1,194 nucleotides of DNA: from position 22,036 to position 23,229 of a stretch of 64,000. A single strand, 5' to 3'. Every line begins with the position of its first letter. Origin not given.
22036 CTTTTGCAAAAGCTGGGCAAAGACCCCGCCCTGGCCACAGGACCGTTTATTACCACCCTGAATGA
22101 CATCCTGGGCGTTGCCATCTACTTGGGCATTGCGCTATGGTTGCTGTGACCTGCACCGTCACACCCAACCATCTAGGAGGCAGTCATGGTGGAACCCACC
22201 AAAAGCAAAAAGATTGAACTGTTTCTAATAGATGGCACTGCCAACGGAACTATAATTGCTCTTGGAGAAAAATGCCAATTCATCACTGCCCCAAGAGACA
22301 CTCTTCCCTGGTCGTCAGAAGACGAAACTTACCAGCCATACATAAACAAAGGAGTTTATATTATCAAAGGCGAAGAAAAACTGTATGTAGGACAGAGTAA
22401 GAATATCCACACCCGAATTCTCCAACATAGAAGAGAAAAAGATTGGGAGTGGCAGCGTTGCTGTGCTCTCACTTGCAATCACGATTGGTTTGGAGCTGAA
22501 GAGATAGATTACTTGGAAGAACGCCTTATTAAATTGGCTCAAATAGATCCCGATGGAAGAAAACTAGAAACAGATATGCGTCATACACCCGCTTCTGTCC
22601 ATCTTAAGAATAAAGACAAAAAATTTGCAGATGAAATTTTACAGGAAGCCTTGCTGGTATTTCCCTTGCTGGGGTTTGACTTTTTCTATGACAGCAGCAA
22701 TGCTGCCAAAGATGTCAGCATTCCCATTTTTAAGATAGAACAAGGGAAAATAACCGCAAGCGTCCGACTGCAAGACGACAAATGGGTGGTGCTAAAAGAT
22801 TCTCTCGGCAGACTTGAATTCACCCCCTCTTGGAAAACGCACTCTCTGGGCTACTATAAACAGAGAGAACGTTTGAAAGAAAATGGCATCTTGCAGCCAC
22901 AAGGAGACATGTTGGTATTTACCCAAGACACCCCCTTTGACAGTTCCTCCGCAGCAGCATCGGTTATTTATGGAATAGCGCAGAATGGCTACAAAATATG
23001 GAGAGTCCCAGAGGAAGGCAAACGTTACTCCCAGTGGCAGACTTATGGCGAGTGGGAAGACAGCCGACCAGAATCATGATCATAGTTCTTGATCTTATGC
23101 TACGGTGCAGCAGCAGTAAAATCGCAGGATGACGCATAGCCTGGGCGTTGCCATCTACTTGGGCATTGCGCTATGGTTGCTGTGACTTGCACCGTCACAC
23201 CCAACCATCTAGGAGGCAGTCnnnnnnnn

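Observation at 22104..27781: Five-gene head-to-tail array of diverged GIY-YIG/DUF4357-type nuclease paralogues directly behind mgtE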

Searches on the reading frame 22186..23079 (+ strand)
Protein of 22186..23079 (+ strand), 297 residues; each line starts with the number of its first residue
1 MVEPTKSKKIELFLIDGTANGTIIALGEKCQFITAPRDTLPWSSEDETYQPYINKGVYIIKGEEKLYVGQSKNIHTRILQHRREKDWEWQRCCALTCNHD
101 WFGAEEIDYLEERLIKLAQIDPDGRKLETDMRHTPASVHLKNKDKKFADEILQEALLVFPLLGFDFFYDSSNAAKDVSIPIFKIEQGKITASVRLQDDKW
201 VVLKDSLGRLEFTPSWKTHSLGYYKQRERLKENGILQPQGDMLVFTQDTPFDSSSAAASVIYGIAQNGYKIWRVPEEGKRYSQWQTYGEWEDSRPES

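Call 3: search_protein_families(library=pfam, proteins=[window:22186-23079:+], max_evalue=0.01)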
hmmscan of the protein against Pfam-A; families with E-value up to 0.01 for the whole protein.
window:22186-23079:+ (297 aa): 2 families
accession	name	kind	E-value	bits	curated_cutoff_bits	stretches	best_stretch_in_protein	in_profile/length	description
PF14267.11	DUF4357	-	1.9e-14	53.7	38.4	1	227-279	1-52/54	Domain of unknown function (DUF4357)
PF01541.30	GIY-YIG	-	6.3e-05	23.6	22.6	1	55-111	2-53/78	GIY-YIG catalytic domain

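Call 4: search_protein_families(library=padloc, proteins=[window:22186-23079:+], max_evalue=0.01)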
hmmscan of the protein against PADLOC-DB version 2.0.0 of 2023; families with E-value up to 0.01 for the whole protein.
window:22186-23079:+ (297 aa): 8 families
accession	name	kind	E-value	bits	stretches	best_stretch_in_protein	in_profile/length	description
PDLC04923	PDC-S14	-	1.6e-53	179.8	1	6-286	23-311/320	-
PDLC04925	PDC-S14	-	1.9e-51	172.9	1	6-285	15-295/301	-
PDLC04922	PDC-S14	-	1.4e-39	134.2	2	9-176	5-167/305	-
PDLC04924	PDC-S14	-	6.1e-20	70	1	63-276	62-273/280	-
PDLC04921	PDC-S14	-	1.7e-14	51.7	1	61-279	61-260/280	-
PDLC02190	DUF3780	-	5.3e-06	23.9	1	226-273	298-345/361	-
PDLC05040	PDC-S57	-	0.00023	19.1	1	186-280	138-220/229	-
PDLC03975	UzuA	-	0.0084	13.8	0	56-84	158-188/277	-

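Call 5: search_protein_families(library=ncbifam, proteins=[window:22186-23079:+], max_evalue=0.01)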
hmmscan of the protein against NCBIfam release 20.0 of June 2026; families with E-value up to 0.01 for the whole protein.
window:22186-23079:+ (297 aa): 3 families
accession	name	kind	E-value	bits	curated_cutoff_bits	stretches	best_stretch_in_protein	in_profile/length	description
NF011261.0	PRK14667.1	equivalog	0.0012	17.5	818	1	54-88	16-51/567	excinuclease ABC subunit C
TIGR01453.1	grpIintron_endo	subfamily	0.0019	18.3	56.05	1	55-85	2-34/215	group I intron endonuclease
NF007833.0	PRK10545.1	equivalog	0.0045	16.2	367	1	55-86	35-69/289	excinuclease Cho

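Call 30: find_related_loci(query=A1, collection=metagenome_contigs, flank=8000)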
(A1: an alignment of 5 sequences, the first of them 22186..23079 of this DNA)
Query A1 (297 aa) in metagenome_contigs; peptide patterns used: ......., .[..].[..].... (x = any residue, [..] = any of these).
322 stretches matched a pattern; 5 encode a relative of the query (tblastn E <= 1e-3); 5 distinct loci.
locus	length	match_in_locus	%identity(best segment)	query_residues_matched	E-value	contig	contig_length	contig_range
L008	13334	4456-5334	31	6-297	2e-31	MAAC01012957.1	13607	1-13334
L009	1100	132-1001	30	6-294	2e-32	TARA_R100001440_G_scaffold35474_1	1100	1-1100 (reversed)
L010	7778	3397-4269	31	8-297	6e-31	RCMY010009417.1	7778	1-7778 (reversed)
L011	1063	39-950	26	5-294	1e-28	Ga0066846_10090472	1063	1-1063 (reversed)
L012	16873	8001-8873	31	2-292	3e-24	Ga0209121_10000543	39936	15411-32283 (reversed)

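Call 47: find_homologous_proteins(query=window:22186-23079:+, max_evalue=0.001)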
Query window:22186-23079:+ (297 aa): 9 proteins with E <= 0.001 among 1086 candidates.
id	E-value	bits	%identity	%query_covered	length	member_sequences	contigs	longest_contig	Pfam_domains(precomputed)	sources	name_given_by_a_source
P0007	1.8e-202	689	100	100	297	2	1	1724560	PF14267.12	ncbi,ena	-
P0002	4.8e-151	520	54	98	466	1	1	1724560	PF18755.7,PF14267.12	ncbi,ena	-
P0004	9.0e-114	398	55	98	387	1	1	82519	PF14267.12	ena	-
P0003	1.9e-101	357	56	98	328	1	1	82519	PF14267.12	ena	-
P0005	1.0e-88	316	56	100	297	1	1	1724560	PF14267.12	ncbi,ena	-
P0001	4.9e-73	264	47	100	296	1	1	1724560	PF14267.12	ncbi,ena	-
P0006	9.6e-62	227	54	72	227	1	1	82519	PF14267.12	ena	-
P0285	4.0e-14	71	26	91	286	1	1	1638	PF01541.31,PF14267.12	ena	-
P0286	1.8e-13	69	28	91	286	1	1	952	PF01541.31,PF14267.12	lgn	-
